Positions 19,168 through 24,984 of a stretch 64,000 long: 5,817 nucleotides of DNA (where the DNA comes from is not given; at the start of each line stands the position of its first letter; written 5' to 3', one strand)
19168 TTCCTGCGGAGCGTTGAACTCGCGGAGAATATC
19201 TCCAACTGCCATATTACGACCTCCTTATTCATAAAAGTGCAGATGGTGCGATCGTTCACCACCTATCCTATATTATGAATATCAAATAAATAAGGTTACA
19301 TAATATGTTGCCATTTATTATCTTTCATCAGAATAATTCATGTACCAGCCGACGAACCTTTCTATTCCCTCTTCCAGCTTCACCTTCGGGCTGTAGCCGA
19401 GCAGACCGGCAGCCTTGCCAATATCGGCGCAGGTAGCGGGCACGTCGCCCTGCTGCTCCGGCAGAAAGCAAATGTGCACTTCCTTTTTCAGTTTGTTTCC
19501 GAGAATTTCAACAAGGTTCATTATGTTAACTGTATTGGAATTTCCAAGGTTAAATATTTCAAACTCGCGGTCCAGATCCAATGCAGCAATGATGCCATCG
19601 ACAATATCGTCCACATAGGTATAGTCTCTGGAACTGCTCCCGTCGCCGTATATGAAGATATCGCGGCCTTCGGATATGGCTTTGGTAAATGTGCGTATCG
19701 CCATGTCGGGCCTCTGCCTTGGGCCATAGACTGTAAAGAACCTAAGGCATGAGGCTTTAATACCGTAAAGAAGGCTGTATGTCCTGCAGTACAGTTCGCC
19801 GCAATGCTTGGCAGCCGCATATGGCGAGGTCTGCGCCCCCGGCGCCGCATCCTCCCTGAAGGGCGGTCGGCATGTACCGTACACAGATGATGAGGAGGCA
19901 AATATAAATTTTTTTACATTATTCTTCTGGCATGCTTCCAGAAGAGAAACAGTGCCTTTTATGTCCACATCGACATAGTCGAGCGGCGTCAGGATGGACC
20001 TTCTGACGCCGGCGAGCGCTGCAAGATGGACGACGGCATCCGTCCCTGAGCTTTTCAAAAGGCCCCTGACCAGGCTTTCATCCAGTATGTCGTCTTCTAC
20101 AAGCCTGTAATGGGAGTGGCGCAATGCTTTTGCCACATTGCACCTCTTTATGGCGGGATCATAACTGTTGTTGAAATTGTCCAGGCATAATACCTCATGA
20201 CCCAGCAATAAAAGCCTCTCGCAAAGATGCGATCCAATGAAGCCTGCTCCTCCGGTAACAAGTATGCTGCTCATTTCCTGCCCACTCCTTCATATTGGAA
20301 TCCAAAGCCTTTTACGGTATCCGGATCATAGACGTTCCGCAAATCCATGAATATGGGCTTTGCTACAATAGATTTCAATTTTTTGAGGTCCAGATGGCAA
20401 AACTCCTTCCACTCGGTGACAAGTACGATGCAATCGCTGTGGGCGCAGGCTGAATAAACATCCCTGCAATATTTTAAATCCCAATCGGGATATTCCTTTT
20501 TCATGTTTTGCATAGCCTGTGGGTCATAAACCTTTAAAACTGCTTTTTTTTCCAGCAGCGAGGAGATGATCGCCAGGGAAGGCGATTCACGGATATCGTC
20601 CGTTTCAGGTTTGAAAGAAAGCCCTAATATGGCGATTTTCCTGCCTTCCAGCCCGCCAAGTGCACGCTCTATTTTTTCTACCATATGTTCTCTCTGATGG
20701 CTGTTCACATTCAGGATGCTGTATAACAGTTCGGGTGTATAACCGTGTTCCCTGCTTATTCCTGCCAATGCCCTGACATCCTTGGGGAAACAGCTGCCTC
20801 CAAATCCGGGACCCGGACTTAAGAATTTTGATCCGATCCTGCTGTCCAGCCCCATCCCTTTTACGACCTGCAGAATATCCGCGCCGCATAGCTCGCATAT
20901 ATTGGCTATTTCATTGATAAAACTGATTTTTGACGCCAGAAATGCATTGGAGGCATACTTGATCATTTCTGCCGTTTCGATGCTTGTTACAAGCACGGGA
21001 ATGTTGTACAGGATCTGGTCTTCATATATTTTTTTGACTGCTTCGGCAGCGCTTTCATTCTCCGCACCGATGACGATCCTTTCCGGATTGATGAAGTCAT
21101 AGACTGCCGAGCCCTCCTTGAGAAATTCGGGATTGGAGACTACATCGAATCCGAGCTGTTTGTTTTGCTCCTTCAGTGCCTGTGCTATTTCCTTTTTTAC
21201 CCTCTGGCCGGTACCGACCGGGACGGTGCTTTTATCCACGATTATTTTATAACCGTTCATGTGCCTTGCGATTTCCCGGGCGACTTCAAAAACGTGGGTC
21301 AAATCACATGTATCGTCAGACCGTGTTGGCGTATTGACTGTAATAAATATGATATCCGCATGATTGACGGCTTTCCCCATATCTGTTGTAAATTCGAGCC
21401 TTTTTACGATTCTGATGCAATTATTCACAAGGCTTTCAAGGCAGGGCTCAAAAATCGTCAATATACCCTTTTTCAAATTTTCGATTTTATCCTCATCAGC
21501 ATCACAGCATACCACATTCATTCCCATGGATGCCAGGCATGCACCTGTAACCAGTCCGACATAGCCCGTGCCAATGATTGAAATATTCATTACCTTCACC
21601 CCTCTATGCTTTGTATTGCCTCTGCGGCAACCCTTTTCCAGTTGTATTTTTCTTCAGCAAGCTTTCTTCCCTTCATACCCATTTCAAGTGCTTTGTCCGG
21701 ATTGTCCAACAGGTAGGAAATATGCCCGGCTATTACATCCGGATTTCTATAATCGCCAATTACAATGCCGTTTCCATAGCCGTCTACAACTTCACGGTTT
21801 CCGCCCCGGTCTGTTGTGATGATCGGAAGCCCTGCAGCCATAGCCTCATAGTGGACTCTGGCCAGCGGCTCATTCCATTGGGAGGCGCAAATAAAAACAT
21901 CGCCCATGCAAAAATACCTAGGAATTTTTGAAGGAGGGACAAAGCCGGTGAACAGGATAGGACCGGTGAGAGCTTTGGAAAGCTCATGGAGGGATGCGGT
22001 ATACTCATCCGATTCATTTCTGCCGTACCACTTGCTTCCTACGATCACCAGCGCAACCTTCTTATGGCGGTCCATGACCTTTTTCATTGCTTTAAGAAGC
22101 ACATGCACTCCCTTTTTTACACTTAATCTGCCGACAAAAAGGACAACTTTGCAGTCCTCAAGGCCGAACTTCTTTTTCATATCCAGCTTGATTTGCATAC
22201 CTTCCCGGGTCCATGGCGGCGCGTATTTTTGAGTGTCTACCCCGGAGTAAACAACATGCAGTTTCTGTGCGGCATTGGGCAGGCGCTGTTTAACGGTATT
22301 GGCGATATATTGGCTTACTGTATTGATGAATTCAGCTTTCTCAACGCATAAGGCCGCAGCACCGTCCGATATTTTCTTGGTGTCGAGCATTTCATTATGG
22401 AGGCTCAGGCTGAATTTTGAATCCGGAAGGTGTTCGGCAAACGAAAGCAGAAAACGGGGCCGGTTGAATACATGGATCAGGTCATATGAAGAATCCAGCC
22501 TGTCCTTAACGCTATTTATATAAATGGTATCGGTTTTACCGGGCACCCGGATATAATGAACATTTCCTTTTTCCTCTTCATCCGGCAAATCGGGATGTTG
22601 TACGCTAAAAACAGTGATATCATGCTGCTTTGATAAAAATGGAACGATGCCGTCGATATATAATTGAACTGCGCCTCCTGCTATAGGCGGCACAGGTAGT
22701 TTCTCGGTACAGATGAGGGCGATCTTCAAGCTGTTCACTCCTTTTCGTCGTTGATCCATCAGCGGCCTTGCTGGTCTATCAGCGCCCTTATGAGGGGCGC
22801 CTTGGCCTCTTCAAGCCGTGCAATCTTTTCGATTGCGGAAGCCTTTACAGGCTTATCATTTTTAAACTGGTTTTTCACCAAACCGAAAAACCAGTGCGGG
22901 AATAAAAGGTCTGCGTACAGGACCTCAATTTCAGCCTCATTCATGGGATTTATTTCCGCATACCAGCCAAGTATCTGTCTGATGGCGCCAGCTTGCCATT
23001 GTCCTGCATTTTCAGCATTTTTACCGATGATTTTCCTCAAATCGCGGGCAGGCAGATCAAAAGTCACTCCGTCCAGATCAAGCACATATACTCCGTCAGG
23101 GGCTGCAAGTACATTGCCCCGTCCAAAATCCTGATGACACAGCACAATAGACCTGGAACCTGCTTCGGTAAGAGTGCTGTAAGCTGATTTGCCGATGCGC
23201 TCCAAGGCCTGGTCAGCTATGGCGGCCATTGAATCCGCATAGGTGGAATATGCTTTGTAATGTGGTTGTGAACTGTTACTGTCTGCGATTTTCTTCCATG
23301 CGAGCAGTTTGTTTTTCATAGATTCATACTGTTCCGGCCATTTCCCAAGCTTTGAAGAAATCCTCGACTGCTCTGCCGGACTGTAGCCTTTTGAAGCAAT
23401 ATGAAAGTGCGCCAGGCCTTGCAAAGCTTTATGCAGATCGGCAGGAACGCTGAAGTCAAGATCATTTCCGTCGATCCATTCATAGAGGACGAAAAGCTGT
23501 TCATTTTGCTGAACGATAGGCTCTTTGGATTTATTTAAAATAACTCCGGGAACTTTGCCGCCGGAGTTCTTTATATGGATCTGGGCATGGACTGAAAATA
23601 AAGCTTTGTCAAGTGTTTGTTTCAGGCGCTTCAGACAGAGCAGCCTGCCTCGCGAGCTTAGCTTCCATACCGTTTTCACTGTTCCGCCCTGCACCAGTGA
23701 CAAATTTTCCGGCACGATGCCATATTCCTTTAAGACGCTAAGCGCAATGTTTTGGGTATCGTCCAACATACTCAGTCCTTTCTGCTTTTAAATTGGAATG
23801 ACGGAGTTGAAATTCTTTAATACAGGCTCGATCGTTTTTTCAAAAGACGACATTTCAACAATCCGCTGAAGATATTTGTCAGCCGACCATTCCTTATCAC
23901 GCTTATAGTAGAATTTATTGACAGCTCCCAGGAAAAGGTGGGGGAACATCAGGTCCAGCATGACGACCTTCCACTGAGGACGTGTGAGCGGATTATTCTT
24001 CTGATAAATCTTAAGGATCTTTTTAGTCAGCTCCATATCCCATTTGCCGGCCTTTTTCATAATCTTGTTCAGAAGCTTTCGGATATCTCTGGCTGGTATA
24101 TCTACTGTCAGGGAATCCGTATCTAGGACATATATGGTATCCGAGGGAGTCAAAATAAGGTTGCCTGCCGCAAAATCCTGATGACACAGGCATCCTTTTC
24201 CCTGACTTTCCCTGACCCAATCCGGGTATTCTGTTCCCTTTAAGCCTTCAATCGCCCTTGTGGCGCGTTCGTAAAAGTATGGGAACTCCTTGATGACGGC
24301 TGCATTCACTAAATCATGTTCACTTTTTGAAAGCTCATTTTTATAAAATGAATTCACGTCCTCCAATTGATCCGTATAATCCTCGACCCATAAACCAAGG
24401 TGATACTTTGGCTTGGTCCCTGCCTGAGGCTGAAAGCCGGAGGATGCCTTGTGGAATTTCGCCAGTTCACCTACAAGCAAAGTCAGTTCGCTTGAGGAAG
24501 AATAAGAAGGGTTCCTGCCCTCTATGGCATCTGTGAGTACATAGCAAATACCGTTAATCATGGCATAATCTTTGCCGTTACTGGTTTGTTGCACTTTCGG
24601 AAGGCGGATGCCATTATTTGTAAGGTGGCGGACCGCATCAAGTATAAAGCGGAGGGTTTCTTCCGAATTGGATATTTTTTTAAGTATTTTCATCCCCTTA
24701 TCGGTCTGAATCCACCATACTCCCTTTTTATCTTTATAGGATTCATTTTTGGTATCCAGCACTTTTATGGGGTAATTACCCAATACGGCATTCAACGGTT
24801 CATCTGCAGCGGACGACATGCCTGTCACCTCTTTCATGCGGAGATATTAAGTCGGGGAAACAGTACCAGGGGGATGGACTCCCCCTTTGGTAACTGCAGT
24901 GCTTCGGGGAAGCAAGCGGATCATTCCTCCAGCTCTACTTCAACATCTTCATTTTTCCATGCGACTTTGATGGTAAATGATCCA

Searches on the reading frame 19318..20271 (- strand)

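Call 15: search_protein_families(library=pfam, proteins=[window:19318-20271:-], max_evalue=0.001)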
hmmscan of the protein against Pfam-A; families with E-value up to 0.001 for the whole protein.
window:19318-20271:- (317 aa): 9 families
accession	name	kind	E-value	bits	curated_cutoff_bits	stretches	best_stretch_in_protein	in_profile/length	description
PF01370.27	Epimerase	-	1e-67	228.5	20.9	1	3-243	1-240/240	NAD dependent epimerase/dehydratase family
PF16363.11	GDP_Man_Dehyd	-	3.6e-62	211.2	27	1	4-305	1-331/332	GDP-mannose 4,6 dehydratase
PF01073.25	3Beta_HSD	-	4.6e-25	88.6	22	1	4-231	1-229/280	3-beta hydroxysteroid dehydrogenase/isomerase family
PF02719.21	Polysacc_synt_2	-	2.7e-15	56.8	20.2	1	3-260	1-246/293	Polysaccharide biosynthesis protein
PF04321.23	RmlD_sub_bind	-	2.7e-13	50.1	27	1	2-262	2-232/287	RmlD substrate binding domain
PF13460.12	NAD_binding_10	-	1.9e-09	38.1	27.2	1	7-169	1-138/184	NAD(P)H-binding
PF07993.18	NAD_binding_4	-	2.9e-08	33.6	20.1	1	5-221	1-252/258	Male sterility protein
PF08659.16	KR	-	0.00011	22.7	22.6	1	2-129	2-138/180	KR domain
PF05368.20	NmrA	-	0.00063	19.9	27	0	2-127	4-107/298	NmrA-like family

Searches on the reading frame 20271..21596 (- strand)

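Call 15: search_protein_families(library=pfam, proteins=[window:20271-21596:-], max_evalue=0.001)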
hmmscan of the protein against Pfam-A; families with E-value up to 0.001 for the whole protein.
window:20271-21596:- (441 aa): 8 families
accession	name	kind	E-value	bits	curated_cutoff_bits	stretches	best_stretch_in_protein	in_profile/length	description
PF03721.20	UDPG_MGDP_dh_N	-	1.5e-66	224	27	1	3-190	1-187/187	UDP-glucose/GDP-mannose dehydrogenase family, NAD binding domain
PF00984.24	UDPG_MGDP_dh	-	1.4e-37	128.1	25.4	1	207-299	1-93/94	UDP-glucose/GDP-mannose dehydrogenase family, central domain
PF03720.21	UDPG_MGDP_dh_C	-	1.6e-34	118.8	30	1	322-425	1-103/103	UDP-glucose/GDP-mannose dehydrogenase family, UDP binding domain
PF03807.23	F420_oxidored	-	4.6e-07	30.8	21.6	0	5-89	2-69/94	NADP oxidoreductase coenzyme F420-dependent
PF02737.24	3HCDH_N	-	3.4e-06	27.5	22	1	5-84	2-83/180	3-hydroxyacyl-CoA dehydrogenase, NAD binding domain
PF03446.21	NAD_binding_2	-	6.8e-06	26.6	21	1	4-139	1-109/161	NAD binding domain of 6-phosphogluconate dehydrogenase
PF02558.23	ApbA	-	6.8e-05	23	22.2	1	5-117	1-104/150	Ketopantoate reductase PanE/ApbA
PF01210.29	NAD_Gly3P_dh_N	-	9.2e-05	22.9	23.1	0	5-160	2-138/158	NAD-dependent glycerol-3-phosphate dehydrogenase N-terminus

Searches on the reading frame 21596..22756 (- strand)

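Call 15: search_protein_families(library=pfam, proteins=[window:21596-22756:-], max_evalue=0.001)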
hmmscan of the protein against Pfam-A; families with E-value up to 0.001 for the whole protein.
window:21596-22756:- (386 aa): 5 families
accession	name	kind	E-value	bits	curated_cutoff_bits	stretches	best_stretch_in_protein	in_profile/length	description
PF00534.26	Glycos_transf_1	-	5.3e-38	130.7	26.4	1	194-365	6-171/172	Glycosyl transferases group 1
PF13692.12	Glyco_trans_1_4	-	6.8e-29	101.4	27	1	203-352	2-142/142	Glycosyl transferases group 1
PF13524.12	Glyco_trans_1_2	-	8.8e-11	42.4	25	1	227-381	9-143/144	Glycosyl transferase-like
PF13439.12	Glyco_transf_4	-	3.3e-09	37.4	28.5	1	33-176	7-169/170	Glycosyltransferase Family 4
PF20706.3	GT4-conflict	-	7.1e-06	25.7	26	1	200-378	195-383/385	Family 4 Glycosyltransferase in conflict systems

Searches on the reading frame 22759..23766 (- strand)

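Call 15: search_protein_families(library=pfam, proteins=[window:22759-23766:-], max_evalue=0.001)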
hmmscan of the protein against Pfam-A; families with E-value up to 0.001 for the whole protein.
window:22759-23766:- (335 aa): 1 family
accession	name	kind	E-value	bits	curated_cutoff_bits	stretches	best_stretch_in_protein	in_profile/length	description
PF01636.29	APH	-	1.5e-09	38.4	23.2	1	33-247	13-210/239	Phosphotransferase enzyme family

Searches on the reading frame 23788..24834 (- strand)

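Call 15: search_protein_families(library=pfam, proteins=[window:23788-24834:-], max_evalue=0.001)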
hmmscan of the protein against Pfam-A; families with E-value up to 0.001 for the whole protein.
window:23788-24834:- (348 aa): 1 family
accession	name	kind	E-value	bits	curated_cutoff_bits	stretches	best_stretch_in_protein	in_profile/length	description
PF01636.29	APH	-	3.1e-12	47.2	23.2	1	39-261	13-216/239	Phosphotransferase enzyme family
